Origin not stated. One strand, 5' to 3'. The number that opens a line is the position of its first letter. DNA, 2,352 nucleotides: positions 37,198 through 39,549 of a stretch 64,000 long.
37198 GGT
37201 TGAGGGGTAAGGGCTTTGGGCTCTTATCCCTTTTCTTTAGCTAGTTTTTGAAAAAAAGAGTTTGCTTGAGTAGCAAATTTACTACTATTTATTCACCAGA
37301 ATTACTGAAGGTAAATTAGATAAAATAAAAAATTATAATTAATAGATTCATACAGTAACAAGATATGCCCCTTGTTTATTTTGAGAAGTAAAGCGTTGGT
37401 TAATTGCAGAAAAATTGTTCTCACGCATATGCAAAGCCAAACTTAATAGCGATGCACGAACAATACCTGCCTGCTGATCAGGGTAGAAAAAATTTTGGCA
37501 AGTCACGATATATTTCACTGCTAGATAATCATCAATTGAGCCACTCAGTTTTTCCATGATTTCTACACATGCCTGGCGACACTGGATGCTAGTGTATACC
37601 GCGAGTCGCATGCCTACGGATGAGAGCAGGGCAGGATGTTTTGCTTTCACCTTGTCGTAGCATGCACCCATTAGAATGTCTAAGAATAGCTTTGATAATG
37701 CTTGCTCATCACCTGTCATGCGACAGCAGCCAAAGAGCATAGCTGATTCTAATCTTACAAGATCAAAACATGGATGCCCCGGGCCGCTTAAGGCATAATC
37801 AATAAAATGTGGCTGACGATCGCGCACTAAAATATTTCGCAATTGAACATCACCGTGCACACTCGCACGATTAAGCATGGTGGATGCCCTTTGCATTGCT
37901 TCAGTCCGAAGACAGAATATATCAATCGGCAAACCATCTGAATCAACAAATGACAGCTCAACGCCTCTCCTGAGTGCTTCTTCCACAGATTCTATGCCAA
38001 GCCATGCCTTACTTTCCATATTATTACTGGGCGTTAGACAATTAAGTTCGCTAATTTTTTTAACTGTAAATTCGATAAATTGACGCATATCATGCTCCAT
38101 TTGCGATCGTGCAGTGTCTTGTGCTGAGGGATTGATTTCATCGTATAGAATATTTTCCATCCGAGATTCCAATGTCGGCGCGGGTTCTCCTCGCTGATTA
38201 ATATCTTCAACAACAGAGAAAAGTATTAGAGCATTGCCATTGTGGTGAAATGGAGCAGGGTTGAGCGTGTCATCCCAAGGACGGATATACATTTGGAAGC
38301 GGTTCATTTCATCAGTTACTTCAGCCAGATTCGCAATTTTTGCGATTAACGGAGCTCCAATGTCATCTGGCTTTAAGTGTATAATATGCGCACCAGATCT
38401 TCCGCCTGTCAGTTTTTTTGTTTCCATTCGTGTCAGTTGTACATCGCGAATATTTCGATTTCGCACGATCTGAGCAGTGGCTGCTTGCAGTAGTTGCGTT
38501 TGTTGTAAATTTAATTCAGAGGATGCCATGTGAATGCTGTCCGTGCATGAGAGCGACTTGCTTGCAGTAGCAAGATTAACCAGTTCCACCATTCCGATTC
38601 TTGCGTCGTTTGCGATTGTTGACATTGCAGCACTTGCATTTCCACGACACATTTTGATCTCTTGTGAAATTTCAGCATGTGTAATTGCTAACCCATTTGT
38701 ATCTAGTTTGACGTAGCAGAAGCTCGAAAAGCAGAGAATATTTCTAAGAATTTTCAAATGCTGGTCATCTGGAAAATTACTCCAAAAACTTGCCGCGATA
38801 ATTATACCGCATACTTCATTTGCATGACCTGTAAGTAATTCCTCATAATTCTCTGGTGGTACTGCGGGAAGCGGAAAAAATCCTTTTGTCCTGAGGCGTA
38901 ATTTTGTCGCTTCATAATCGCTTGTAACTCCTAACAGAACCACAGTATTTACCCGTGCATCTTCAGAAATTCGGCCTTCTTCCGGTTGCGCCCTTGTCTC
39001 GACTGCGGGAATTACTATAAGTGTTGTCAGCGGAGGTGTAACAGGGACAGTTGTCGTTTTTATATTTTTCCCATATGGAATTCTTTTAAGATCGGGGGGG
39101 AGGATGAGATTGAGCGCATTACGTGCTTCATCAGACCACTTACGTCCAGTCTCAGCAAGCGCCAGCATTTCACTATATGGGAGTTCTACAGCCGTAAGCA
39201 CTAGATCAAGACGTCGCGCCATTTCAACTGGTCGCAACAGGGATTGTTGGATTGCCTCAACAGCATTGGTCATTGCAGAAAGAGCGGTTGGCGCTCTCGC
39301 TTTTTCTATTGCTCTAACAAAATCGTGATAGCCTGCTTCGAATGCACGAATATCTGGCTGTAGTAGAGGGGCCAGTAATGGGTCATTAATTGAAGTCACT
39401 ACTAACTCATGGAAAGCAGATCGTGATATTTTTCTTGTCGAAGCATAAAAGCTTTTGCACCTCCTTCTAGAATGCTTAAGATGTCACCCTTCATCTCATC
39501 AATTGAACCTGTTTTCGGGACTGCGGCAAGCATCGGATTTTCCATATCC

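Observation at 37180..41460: Low-GC two-gene island: coiled-coil SMC/ABC-type ATPase coupled to a kinase-fold protein (candidate undescribed defence-like system)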

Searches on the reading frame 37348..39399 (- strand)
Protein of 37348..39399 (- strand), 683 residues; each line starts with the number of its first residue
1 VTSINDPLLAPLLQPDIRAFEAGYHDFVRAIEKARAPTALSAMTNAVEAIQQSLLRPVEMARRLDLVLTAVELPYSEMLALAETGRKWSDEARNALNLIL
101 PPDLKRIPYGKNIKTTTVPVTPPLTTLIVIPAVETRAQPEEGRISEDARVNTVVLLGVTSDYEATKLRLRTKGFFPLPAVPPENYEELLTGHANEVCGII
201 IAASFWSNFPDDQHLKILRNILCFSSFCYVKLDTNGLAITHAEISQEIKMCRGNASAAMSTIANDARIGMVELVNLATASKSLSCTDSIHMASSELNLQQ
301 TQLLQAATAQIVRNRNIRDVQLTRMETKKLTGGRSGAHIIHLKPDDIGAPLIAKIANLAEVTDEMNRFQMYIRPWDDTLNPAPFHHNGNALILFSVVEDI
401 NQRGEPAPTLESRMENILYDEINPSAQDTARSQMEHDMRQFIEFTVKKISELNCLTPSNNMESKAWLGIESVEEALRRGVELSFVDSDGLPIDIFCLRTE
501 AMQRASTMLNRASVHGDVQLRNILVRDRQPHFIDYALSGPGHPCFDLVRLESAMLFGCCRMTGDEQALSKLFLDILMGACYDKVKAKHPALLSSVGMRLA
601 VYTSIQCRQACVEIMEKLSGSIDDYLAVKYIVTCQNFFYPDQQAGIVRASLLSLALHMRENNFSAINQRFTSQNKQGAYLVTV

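Call 3: search_protein_families(library=pfam, proteins=[window:37348-39399:-], max_evalue=1)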
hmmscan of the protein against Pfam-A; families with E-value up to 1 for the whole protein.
window:37348-39399:- (683 aa): 4 families
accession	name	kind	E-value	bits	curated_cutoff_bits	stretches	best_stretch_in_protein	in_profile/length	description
PF19974.5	TCAD9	-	4.3e-13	49.6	40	2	503-569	289-356/429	Ternary complex associated domain 9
PF01636.29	APH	-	3e-05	24.4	23.2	1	510-550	167-209/239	Phosphotransferase enzyme family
PF01163.29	RIO1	-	0.044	13.8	22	1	499-536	111-149/187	RIO domain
PF14203.11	TTRAP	-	0.2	12.3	27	1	430-453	27-51/62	Putative transposon-transfer assisting protein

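Call 4: search_protein_families(library=padloc, proteins=[window:37348-39399:-], max_evalue=1)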
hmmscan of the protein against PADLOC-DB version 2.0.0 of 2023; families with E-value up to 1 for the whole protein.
window:37348-39399:- (683 aa): 0 families

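Call 5: search_protein_families(library=ncbifam, proteins=[window:37348-39399:-], max_evalue=1)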
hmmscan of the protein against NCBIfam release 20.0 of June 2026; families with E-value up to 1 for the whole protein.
window:37348-39399:- (683 aa): 8 families
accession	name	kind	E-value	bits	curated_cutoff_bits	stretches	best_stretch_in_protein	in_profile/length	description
TIGR02172.1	Fb_sc_TIGR02172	paralog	4.8e-05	23.3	228.2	1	512-572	154-208/226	TIGR02172 family protein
NF038156.1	lant_syn_V_LxmK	equivalog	0.003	16.7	315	1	501-547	181-227/347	class V lanthionine synthetase subunit LxmK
TIGR03724.2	arch_bud32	equivalog_domain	0.0056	16.2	125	1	505-538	98-131/193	KEOPS complex kinase/ATPase Bud32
NF033068.1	APH_3p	equivalog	0.05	13.1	205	1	462-547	125-212/255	APH(3') family aminoglycoside O-phosphotransferase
NF008738.0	PRK11768.1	equivalog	0.067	12.5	194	1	507-535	193-220/327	serine/threonine protein kinase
TIGR02208.1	lipid_A_msbB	equivalog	0.067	12.5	336.05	1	424-510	66-153/305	lauroyl-Kdo(2)-lipid IV(A) myristoyltransferase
NF011463.0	PRK14879.1-4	equivalog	0.1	12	188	1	495-538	117-160/237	Kae1-associated kinase Bud32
NF011461.0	PRK14879.1-2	equivalog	0.17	11.6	372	1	504-540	112-148/225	Kae1-associated kinase Bud32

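Call 13: find_homologous_proteins(query=window:37348-39399:-, max_evalue=0.001)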
Query window:37348-39399:- (683 aa): 2 proteins with E <= 0.001 among 8000 candidates.
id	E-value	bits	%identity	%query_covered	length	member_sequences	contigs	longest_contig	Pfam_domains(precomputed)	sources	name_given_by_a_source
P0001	0.0e+0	1444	100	94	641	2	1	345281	PF19974.6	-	-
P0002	8.0e-84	300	32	97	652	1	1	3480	PF19974.6,PF01636.30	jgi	jgi:hypothetical protein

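Call 15: find_encoding_contigs(protein=P0002, flank=10000)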
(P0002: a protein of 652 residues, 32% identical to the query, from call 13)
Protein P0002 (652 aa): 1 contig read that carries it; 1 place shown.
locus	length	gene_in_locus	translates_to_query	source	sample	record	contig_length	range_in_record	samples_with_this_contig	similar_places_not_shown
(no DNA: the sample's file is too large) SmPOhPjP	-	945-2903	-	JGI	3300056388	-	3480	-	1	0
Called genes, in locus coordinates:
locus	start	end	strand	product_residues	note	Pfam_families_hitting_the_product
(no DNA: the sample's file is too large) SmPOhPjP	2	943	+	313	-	?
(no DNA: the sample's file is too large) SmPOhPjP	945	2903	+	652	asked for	PF01636:APH, PF19974:TCAD9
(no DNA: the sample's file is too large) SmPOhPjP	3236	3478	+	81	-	?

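Call 30: search_protein_representatives(alignment_id=A1)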
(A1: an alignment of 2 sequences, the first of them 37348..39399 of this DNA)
Query: 2 sequences, 703 profile positions. Proteins with E-value up to 0.001 (for the whole library): 422; up to 1e-10: 250; up to 1e-30: 187. The best 150 are listed.
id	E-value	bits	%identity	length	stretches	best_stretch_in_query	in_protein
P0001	0.0e+00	1263.8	-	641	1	43-703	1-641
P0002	0.0e+00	1256.8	-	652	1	1-682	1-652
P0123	1.6e-179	615.1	-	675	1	9-680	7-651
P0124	2.6e-177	607.8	-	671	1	5-680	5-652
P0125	2.0e-164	565.2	-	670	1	7-676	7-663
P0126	7.2e-164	563.4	-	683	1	11-673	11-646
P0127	8.8e-159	546.6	-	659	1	1-676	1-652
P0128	1.5e-156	539.2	-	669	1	12-679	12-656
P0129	5.3e-153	527.5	-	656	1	5-674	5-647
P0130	1.4e-145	502.9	-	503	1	179-675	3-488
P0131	2.2e-145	502.3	-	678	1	12-677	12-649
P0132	2.8e-145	501.9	-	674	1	5-677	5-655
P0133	7.7e-143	493.9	-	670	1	13-683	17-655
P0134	2.0e-136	472.7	-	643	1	12-678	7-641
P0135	4.5e-136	471.5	-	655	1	39-679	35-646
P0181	7.0e-80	285.8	-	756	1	2-678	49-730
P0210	3.7e-72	260.2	-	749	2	163-674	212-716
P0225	8.7e-68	245.8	-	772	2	157-677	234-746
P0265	1.9e-56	208.3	-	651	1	33-676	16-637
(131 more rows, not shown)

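Call 31: find_homologous_proteins(query=A3, max_evalue=1e-10)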
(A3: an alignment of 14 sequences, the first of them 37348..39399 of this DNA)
Query A3 (14 sequences) (683 aa, profile of the alignment): 2 proteins with E <= 1e-10 among 8000 candidates.
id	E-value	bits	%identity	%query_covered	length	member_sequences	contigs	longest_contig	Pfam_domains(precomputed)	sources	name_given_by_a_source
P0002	3.1e-231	787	32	97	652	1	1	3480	PF19974.6,PF01636.30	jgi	jgi:hypothetical protein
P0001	1.2e-222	759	100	94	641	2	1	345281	PF19974.6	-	-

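Call 47: predict_structure(alignment_id=A4)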
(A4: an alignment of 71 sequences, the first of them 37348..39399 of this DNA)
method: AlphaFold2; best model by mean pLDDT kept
length: 683 residues; sequences in the alignment: 71
mean_pLDDT: 90.1   pTM: 0.81
mean pLDDT of the five models: 90.1, 89.4, 89.1, 88.8, 88.5
residues with pLDDT >= 90: 559; 70-90: 59; 50-70: 19; < 50: 46
segments of 3 or more residues with pLDDT < 50: 1-3, 115-121, 124-146, 669-671, 677-683
pLDDT, mean of each block of 10 residues (from residue 1): 75 93 94 95 96 92 95 96 96 95 94 51 47 42 54 96 96 92 90 93 97 97 96 97 93 80 97 95 89 91 95 88 94 91 93 96 95 94 95 94 92 95 84 95 98 95 95 95 94 94 97 98 96 97 98 96 97 98 98 97 98 98 98 95 96 96 59 46 36
secondary structure, 60 per line:
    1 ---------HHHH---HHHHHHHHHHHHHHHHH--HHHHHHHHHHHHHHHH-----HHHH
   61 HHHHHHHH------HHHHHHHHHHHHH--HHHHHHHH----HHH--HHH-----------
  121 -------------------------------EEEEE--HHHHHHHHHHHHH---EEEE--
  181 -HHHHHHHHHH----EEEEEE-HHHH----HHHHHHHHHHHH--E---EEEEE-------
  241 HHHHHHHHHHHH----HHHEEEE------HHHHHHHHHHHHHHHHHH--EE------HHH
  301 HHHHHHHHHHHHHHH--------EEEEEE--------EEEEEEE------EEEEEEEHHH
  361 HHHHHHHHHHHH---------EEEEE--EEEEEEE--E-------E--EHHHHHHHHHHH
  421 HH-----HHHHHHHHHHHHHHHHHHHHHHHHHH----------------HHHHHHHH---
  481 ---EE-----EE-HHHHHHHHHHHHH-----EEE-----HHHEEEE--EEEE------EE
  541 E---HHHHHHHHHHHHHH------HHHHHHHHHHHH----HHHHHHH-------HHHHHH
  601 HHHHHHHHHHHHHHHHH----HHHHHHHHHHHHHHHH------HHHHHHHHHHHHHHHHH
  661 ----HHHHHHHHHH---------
elements in order (helices of 4 or more, strands of 3 or more residues): H10-13 H17-33 H36-51 H57-68 H75-87 H90-97 E152-156 H159-171 E175-178 H182-191 E196-201 H203-206 H211-222 E229-233 H241-252 E260-263 H270-287 H298-315 E324-329 E338-344 E351-357 H358-372 E382-386 E389-395 H410-422 H428-453 H470-477 H494-506 E512-514 E523-526 E529-532 E539-541 H545-558 H565-576 H581-587 H595-617 H622-637 H644-660 H665-674

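Call 51: fold_search(model_id=the predicted structure, library=pdb)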
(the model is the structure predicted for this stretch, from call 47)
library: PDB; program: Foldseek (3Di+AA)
matches with E <= 10: 1729; with E <= 0.001: 61
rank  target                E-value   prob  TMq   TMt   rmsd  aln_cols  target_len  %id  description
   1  4feu_A                4.2e-06  1.00  0.23  0.55   9.2       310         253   15  Crystal structure of the aminoglycoside phosphotransferase APH(3')-Ia, with substrate kanamycin and small molecule inh (released 2012-06-20)
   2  4fev_C                9.4e-06  1.00  0.22  0.53   9.2       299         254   14  Crystal structure of the aminoglycoside phosphotransferase APH(3')-Ia, with substrate kanamycin and small molecule inh (released 2012-06-20)
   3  4gkh_C                9.9e-06  1.00  0.23  0.52   9.1       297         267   14  Crystal structure of the aminoglycoside phosphotransferase APH(3')-Ia, with substrate kanamycin and small molecule inh (released 2012-09-05)
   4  4feu_E                1.0e-05  1.00  0.22  0.51   7.1       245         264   16  Crystal structure of the aminoglycoside phosphotransferase APH(3')-Ia, with substrate kanamycin and small molecule inh (released 2012-06-20)
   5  4few_A                1.1e-05  1.00  0.24  0.54   8.8       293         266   14  Crystal structure of the aminoglycoside phosphotransferase APH(3')-Ia, with substrate kanamycin and small molecule inh (released 2012-06-20)
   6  4ej7_A                1.1e-05  1.00  0.23  0.51   9.3       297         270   14  Crystal structure of the aminoglycoside phosphotransferase APH(3')-Ia, ATP-bound (released 2012-04-18)
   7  4feu_C                1.1e-05  1.00  0.22  0.50   9.3       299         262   15  Crystal structure of the aminoglycoside phosphotransferase APH(3')-Ia, with substrate kanamycin and small molecule inh (released 2012-06-20)
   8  4gki_L                1.2e-05  1.00  0.23  0.54   8.9       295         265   14  Crystal structure of the aminoglycoside phosphotransferase APH(3')-Ia, with substrate kanamycin and small molecule inh (released 2012-09-05)
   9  4gkh_H                1.3e-05  1.00  0.24  0.56   8.8       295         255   14  Crystal structure of the aminoglycoside phosphotransferase APH(3')-Ia, with substrate kanamycin and small molecule inh (released 2012-09-05)
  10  4gki_B                1.3e-05  1.00  0.22  0.53   7.0       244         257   15  Crystal structure of the aminoglycoside phosphotransferase APH(3')-Ia, with substrate kanamycin and small molecule inh (released 2012-09-05)
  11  4ej7_C                1.3e-05  1.00  0.22  0.51   9.3       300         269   14  Crystal structure of the aminoglycoside phosphotransferase APH(3')-Ia, ATP-bound (released 2012-04-18)
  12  4fex_B                1.4e-05  1.00  0.22  0.52   7.5       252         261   15  Crystal structure of the aminoglycoside phosphotransferase APH(3')-Ia, with substrate kanamycin and small molecule inh (released 2012-06-20)
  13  4fev_E                1.4e-05  1.00  0.23  0.52   9.0       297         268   14  Crystal structure of the aminoglycoside phosphotransferase APH(3')-Ia, with substrate kanamycin and small molecule inh (released 2012-06-20)
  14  4ej7_B                1.6e-05  1.00  0.23  0.53   7.0       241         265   16  Crystal structure of the aminoglycoside phosphotransferase APH(3')-Ia, ATP-bound (released 2012-04-18)
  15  4gkh_K                2.0e-05  1.00  0.22  0.50   9.0       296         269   13  Crystal structure of the aminoglycoside phosphotransferase APH(3')-Ia, with substrate kanamycin and small molecule inh (released 2012-09-05)
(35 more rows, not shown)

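Call 64: search_solved_structures(query=A4, max_evalue=0.1)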
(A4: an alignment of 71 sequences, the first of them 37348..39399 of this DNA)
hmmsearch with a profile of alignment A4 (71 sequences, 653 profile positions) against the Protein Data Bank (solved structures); distinct sequences matched with E-value up to 0.1: 72 (the best 60 are shown).
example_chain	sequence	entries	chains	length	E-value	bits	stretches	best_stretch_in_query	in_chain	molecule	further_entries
8k20_B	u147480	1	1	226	0.00019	23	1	457-528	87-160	non-specific serine/threonine protein kinase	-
9x4g_B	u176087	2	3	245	0.00049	21.6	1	480-531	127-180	non-specific serine/threonine protein kinase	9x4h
1tqi_A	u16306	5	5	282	0.00063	21.3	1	451-528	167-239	conserved hypothetical protein | Rio2 serine kinase | Rio2 kinase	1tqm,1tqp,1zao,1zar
9gmp_A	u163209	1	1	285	0.00091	20.7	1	483-526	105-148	Uncharacterized protein (Map kinase kinase-like protein)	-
8w7l_A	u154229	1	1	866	0.0011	20.5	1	483-527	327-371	Protein kinase domain-containing protein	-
8w7l_B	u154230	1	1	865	0.0011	20.5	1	483-527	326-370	Protein kinase domain-containing protein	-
8w7a_A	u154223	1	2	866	0.0011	20.5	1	483-527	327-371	Protein kinase domain-containing protein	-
8w7j_A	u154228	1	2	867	0.0011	20.5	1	483-527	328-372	Protein kinase domain-containing protein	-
8wgo_A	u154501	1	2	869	0.0011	20.5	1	483-527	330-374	Protein kinase domain-containing protein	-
1nd4_A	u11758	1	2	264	0.0024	19.3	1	431-524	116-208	Aminoglycoside 3'-phosphotransferase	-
8v3v_A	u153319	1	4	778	0.0026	19.2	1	498-543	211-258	Acyl-Coenzyme A dehydrogenase family, member 11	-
6fdm_A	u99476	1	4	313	0.0058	18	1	480-526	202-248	Serine/threonine-protein kinase RIO2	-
7vbt_A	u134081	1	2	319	0.006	18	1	480-526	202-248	Serine/threonine-protein kinase RIO2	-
6fdn_A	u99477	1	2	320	0.0061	18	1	480-526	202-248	Serine/threonine-protein kinase RIO2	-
7wj6_A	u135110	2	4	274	0.0064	17.9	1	488-530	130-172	Serine/threonine protein kinase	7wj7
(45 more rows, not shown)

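Call 71: find_encoding_contigs(protein=P0265, flank=6000, max_places=3)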
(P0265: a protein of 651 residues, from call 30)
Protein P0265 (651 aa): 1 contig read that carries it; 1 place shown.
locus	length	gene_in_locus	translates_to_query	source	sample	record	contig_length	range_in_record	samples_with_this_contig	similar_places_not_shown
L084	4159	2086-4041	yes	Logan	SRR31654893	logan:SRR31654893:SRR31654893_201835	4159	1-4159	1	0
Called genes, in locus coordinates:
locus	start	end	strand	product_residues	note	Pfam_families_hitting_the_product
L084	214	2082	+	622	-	PF02463:SMC_N (weak), PF13304:AAA_21 (faint)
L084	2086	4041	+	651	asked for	PF01636:APH, PF19974:TCAD9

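Call 72: find_encoding_contigs(protein=P0225, flank=6000, max_places=3)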
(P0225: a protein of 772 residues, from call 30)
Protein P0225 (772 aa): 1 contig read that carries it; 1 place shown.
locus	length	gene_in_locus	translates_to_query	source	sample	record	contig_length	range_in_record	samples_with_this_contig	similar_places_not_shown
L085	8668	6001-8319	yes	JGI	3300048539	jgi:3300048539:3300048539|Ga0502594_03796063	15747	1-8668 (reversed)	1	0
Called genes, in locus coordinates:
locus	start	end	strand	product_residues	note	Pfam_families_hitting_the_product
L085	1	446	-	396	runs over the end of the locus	-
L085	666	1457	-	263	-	-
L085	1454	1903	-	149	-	PF13560:HTH_31, PF01381:HTH_3 (weak)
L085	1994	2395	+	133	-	PF13560:HTH_31 (weak), PF01381:HTH_3 (weak)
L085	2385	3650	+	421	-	PF07804:HipA_C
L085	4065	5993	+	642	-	PF02463:SMC_N (faint), PF13476:AAA_23 (faint), PF13304:AAA_21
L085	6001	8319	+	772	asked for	PF01636:APH, PF19974:TCAD9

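Call 85: search_protein_families(library=pfam, proteins=[P0225, P0210, P0181], max_evalue=0.001)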
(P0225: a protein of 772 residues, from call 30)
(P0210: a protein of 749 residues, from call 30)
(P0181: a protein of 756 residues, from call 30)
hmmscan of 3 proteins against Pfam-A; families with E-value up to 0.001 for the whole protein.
P0225 (772 aa): 2 families
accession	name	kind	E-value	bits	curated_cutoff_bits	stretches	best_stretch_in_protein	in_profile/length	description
PF19974.5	TCAD9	-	7e-16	58.8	40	1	598-665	297-364/429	Ternary complex associated domain 9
PF01636.29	APH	-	4.8e-13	49.9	23.2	1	518-638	81-209/239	Phosphotransferase enzyme family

P0210 (749 aa): 2 families
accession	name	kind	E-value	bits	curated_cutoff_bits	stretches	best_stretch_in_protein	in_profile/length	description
PF19974.5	TCAD9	-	8.2e-23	81.7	40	2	560-676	286-392/429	Ternary complex associated domain 9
PF01636.29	APH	-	1.1e-10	42.1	23.2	1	497-633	91-230/239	Phosphotransferase enzyme family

P0181 (756 aa): 2 families
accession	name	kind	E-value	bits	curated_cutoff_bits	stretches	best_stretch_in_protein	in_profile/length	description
PF19974.5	TCAD9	-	2.7e-17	63.5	40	1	578-708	295-427/429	Ternary complex associated domain 9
PF01636.29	APH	-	2.5e-07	31.2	23.2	1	402-626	3-214/239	Phosphotransferase enzyme family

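Call 86: search_dna_similar(query=window:37348-39399:-, collection=plasmids, mode=protein, max_evalue=0.00001, max_rows=15)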
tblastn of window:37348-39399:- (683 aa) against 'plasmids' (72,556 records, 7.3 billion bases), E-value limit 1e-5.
No match.

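Call 87: search_dna_similar(query=window:37348-39399:-, collection=phages, mode=protein, max_evalue=0.00001, max_rows=15)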
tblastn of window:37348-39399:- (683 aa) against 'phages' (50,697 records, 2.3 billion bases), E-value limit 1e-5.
No match.

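Call 88: find_related_loci(query=A4, collection=metagenome_contigs, flank=5000)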
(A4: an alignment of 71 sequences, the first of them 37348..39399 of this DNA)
Query A4 (683 aa) in metagenome_contigs; peptide patterns used: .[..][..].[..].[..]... (x = any residue, [..] = any of these).
189 stretches matched a pattern; 62 encode a relative of the query (tblastn E <= 1e-3); 62 distinct loci.
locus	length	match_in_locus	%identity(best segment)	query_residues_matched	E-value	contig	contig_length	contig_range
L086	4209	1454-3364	33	12-655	5e-99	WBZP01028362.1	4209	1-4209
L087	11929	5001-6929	32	12-655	2e-94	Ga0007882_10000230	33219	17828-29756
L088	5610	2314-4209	32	12-652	2e-92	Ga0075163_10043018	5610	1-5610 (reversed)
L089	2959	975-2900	31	12-654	3e-90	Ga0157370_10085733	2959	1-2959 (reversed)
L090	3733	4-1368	35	203-655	1e-77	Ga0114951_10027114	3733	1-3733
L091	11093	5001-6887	28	28-654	2e-66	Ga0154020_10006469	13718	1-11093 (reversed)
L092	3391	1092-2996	28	21-655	3e-66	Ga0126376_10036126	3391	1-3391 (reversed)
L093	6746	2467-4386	28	6-655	1e-65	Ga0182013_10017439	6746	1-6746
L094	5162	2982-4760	29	59-655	1e-63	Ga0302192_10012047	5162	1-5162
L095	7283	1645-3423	29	59-655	1e-63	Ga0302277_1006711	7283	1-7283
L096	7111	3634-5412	29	59-655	1e-63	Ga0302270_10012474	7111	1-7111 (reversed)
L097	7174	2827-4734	28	6-655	2e-62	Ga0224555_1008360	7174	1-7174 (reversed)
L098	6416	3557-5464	28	6-655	2e-62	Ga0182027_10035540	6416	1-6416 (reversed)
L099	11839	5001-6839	28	28-651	1e-60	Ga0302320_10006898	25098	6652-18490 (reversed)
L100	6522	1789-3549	29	59-655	1e-58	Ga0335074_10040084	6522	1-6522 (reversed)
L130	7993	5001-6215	23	128-551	3e-23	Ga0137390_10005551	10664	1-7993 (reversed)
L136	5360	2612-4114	23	97-637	2e-20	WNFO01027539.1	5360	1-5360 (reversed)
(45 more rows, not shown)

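Call 89: find_related_loci(query=A4, collection=viral_contigs, flank=8000)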
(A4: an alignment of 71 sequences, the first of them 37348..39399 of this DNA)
Query A4 (683 aa) in viral_contigs; peptide patterns used: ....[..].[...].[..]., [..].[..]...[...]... (x = any residue, [..] = any of these).
506 stretches matched a pattern, but none encodes a relative of the query by tblastn (E <= 1e-3).
